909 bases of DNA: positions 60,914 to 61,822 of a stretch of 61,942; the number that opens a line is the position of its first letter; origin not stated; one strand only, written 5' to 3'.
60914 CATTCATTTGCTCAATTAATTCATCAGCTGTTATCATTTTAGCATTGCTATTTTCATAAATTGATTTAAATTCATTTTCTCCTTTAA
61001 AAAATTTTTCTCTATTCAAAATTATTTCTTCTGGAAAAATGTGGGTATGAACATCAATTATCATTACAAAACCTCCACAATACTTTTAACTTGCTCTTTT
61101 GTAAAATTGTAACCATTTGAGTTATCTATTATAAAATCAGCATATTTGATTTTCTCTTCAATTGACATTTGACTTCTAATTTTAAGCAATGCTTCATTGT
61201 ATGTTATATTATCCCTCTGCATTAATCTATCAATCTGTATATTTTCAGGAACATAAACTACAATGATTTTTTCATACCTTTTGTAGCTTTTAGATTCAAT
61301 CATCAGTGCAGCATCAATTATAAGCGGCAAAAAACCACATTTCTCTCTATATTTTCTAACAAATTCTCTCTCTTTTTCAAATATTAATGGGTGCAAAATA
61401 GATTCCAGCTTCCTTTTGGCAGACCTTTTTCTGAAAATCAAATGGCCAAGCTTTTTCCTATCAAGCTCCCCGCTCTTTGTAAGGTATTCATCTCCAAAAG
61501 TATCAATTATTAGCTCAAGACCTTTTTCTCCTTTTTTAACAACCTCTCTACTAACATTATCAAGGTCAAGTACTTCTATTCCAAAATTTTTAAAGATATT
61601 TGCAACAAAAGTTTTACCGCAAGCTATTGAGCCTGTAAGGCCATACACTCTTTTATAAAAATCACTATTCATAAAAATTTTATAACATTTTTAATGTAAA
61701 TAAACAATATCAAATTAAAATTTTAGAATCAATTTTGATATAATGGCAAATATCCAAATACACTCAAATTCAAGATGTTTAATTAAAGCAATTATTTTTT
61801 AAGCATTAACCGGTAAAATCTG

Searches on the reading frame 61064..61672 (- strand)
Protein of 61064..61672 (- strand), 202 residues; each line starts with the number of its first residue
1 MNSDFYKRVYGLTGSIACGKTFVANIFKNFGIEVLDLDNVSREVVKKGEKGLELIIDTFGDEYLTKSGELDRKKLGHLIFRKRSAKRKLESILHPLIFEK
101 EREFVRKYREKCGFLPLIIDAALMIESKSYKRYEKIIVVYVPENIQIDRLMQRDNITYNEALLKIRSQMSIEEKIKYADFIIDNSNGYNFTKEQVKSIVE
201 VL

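Call 53: search_protein_families(library=pfam, proteins=[window:61064-61672:-], max_evalue=1e-8)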
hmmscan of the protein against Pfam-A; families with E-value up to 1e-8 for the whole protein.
window:61064-61672:- (202 aa): 1 family
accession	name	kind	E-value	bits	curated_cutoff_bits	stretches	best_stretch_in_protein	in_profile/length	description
PF01121.26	CoaE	-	5.5e-51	173.2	27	1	10-187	3-177/180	Dephospho-CoA kinase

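Call 77: find_encoding_contigs(protein=window:61064-61672:-, flank=10000, max_places=2)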
Protein window:61064-61672:- (202 aa): no gene with exactly this product is on record in the collection.
